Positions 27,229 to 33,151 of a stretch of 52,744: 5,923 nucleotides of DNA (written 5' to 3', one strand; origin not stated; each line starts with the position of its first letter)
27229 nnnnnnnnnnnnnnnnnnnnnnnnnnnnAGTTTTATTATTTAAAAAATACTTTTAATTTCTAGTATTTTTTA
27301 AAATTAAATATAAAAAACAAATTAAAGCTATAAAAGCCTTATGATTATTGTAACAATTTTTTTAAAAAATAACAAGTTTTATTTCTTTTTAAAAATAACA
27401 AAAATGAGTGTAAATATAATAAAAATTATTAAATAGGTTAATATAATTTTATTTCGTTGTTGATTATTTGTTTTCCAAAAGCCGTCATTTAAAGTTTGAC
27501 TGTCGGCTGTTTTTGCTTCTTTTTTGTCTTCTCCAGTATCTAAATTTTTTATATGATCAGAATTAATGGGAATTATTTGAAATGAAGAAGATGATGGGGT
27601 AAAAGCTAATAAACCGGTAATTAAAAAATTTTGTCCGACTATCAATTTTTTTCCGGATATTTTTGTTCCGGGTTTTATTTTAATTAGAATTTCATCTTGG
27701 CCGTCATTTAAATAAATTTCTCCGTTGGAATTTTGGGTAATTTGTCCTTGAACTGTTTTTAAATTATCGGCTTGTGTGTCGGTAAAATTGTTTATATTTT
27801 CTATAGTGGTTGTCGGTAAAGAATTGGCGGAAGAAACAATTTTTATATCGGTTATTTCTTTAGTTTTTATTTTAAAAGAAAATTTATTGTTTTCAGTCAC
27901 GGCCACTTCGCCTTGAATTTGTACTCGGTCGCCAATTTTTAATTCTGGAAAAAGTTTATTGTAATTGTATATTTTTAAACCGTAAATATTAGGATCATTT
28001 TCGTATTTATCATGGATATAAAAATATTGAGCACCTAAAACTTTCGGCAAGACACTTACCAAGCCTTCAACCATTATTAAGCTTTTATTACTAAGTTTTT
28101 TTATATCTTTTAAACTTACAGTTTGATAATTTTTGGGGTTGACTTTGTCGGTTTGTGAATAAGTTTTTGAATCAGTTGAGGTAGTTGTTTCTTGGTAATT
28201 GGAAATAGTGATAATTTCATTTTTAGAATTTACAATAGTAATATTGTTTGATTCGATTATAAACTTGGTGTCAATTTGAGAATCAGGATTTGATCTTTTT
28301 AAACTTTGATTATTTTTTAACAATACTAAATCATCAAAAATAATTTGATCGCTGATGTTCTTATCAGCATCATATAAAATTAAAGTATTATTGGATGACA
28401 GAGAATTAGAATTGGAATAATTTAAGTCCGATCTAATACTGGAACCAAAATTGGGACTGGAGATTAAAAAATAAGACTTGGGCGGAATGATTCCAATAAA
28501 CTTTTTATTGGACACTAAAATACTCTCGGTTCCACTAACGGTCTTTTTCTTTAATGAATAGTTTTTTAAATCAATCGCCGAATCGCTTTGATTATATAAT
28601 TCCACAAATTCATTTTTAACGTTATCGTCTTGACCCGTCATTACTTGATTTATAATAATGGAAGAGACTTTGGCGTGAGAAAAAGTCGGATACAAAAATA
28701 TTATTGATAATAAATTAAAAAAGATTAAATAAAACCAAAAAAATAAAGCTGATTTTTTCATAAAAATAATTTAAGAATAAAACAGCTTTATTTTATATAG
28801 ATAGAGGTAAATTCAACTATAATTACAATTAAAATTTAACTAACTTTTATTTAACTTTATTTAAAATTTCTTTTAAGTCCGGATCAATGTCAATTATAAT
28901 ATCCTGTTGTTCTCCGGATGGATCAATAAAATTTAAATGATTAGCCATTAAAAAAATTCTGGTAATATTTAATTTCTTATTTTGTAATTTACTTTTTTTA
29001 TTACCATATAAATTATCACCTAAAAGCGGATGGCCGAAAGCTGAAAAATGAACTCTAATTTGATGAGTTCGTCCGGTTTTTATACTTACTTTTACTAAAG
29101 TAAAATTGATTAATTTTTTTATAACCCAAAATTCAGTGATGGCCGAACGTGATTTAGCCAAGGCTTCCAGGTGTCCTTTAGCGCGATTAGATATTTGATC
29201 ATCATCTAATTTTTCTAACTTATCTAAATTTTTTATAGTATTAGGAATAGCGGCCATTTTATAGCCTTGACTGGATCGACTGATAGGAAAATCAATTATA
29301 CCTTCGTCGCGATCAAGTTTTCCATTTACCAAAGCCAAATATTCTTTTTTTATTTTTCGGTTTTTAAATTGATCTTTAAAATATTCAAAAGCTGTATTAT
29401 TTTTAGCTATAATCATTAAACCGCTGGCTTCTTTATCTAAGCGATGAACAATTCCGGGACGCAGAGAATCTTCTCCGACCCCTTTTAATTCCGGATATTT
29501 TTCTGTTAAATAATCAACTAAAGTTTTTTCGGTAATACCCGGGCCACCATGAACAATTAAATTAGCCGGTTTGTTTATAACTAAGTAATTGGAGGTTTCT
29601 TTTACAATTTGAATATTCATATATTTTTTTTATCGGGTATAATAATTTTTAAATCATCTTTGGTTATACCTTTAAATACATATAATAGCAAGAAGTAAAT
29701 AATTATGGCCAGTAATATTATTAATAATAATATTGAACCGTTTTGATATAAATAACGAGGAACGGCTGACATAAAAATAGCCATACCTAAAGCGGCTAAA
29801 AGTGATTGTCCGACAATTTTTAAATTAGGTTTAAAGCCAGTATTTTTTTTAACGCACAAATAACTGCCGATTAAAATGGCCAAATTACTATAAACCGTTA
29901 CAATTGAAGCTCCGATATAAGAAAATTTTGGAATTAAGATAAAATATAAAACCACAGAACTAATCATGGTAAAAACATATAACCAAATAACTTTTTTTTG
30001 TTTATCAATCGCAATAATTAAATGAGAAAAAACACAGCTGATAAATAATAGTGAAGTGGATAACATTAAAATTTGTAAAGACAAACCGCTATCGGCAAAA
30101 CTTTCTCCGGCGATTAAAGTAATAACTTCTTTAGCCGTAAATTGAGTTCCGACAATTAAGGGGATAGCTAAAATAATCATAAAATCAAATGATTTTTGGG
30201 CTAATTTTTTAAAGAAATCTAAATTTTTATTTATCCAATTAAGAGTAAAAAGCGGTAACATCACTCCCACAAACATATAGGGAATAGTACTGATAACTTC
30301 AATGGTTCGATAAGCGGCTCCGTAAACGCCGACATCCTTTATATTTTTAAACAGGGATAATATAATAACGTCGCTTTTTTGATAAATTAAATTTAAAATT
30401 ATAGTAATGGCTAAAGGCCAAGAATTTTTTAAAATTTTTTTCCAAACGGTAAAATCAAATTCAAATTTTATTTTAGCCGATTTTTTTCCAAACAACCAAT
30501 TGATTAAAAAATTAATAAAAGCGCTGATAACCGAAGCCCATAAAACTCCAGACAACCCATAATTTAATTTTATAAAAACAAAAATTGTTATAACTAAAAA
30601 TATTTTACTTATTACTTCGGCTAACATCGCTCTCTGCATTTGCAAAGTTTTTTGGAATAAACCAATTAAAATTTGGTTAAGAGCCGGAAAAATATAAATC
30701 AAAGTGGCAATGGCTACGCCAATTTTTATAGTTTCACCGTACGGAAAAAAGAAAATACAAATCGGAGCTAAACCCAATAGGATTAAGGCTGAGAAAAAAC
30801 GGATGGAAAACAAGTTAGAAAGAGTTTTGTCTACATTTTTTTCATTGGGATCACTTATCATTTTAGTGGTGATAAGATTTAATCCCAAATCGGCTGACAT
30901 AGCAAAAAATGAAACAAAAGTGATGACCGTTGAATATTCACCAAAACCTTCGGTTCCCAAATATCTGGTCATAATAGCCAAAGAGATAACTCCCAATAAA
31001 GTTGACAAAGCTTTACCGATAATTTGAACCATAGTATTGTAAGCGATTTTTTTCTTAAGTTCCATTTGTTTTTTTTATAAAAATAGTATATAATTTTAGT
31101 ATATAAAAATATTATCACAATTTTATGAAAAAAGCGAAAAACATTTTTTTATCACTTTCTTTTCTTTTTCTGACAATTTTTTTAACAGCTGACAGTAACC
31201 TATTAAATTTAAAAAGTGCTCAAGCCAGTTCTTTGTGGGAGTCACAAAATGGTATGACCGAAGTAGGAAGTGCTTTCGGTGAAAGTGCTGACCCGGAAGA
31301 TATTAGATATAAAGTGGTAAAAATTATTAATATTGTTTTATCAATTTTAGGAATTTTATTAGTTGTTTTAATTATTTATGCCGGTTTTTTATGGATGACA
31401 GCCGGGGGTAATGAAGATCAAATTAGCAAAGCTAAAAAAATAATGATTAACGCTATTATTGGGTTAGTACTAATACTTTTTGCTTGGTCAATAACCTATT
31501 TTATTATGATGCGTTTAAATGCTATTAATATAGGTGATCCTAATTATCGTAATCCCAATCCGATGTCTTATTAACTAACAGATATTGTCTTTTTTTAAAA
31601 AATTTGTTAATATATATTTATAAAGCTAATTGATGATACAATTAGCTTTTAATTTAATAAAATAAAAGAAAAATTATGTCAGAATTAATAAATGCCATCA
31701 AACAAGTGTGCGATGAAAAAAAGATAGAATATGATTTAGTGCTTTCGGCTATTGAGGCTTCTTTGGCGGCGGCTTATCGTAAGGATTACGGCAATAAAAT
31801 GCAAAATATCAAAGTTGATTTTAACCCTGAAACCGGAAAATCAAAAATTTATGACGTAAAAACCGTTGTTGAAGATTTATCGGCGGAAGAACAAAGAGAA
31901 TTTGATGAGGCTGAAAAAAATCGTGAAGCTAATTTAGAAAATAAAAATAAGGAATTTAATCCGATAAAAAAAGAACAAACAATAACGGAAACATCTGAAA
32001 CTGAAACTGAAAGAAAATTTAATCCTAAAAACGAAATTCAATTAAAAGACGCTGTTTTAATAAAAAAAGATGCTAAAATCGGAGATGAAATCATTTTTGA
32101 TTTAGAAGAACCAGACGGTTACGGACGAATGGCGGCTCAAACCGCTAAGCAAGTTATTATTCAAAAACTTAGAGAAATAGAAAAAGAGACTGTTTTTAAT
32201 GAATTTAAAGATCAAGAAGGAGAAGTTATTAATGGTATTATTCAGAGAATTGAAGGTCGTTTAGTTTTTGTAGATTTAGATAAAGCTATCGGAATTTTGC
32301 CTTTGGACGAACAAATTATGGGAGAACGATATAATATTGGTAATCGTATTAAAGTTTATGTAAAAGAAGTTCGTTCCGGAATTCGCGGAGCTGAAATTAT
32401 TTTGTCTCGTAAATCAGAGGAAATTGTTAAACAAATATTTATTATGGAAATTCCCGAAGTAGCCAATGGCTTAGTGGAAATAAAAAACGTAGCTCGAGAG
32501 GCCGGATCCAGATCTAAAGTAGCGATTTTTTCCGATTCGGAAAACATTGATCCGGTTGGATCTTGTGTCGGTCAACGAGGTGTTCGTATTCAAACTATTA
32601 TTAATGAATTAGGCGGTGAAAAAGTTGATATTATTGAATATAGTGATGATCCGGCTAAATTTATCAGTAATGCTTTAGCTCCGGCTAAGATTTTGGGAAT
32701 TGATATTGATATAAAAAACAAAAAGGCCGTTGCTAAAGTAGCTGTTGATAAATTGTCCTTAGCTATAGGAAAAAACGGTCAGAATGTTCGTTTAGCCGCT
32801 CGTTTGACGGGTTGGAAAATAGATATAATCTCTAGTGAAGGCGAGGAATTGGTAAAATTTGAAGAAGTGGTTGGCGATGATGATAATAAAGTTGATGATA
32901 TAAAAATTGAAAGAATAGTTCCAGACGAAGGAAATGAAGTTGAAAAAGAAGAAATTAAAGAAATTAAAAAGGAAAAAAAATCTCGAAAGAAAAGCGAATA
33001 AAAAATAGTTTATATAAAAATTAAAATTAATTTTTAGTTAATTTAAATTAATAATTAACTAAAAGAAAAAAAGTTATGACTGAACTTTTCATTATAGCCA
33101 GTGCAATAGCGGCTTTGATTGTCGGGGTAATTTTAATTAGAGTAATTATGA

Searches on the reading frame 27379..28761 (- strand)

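Call 29: search_protein_families(library=pfam, max_evalue=0.00001, proteins=[window:27379-28761:-])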
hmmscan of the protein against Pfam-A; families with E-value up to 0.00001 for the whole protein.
window:27379-28761:- (460 aa): 1 family
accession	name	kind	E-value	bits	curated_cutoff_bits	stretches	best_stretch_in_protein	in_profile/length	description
PF00932.25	LTD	-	9.3e-15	55.4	34.3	1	31-140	4-105/109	Lamin Tail Domain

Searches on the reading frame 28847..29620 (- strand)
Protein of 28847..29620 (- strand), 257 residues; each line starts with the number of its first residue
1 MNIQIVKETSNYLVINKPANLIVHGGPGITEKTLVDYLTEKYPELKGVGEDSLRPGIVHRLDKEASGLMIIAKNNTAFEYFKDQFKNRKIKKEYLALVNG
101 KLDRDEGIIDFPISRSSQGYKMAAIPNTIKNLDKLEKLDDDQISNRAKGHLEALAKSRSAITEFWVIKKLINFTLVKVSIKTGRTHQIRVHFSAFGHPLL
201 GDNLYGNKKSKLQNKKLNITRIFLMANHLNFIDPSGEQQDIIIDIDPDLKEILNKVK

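Call 29: search_protein_families(library=pfam, max_evalue=0.00001, proteins=[window:28847-29620:-])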
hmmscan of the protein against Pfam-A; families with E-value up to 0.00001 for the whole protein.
window:28847-29620:- (257 aa): 1 family
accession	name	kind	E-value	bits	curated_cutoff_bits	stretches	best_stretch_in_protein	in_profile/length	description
PF00849.27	PseudoU_synth_2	-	1.9e-33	116.3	26.8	1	11-194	1-152/152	RNA pseudouridylate synthase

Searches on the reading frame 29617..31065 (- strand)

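Call 29: search_protein_families(library=pfam, max_evalue=0.00001, proteins=[window:29617-31065:-])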
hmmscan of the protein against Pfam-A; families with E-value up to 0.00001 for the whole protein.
window:29617-31065:- (482 aa): 2 families
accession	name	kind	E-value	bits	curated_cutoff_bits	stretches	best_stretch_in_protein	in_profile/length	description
PF01943.22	Polysacc_synt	-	7e-35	121.2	28.2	1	9-274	3-271/274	Polysaccharide biosynthesis protein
PF13440.11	Polysacc_synt_3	-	8.4e-26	91.3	23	1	31-325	1-290/293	Polysaccharide biosynthesis protein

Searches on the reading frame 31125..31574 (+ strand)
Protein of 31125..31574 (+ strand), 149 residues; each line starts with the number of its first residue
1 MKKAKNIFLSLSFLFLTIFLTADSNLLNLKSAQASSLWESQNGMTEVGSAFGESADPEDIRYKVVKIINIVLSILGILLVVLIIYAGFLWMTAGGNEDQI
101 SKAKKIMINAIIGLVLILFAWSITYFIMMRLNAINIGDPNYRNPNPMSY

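Call 29: search_protein_families(library=pfam, max_evalue=0.00001, proteins=[window:31125-31574:+])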
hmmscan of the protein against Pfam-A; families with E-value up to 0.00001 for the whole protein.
window:31125-31574:+ (149 aa): 1 family
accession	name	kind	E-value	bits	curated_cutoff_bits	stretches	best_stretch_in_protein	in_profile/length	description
PF18895.5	T4SS_pilin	-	1.5e-12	47.9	26.6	1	66-127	11-71/71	Type IV secretion system pilin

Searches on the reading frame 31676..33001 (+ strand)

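Call 29: search_protein_families(library=pfam, max_evalue=0.00001, proteins=[window:31676-33001:+])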
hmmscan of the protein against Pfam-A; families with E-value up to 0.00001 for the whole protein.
window:31676-33001:+ (441 aa): 3 families
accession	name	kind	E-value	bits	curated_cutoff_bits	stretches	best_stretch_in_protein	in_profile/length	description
PF08529.16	NusA_N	-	8.3e-30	103.9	23.8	2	3-86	1-85/119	NusA N-terminal domain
PF13184.12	KH_5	-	1e-28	99.7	27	1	276-344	1-69/69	NusA-like KH domain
PF00575.29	S1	-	2.1e-08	34.9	22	1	178-244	1-72/74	S1 RNA binding domain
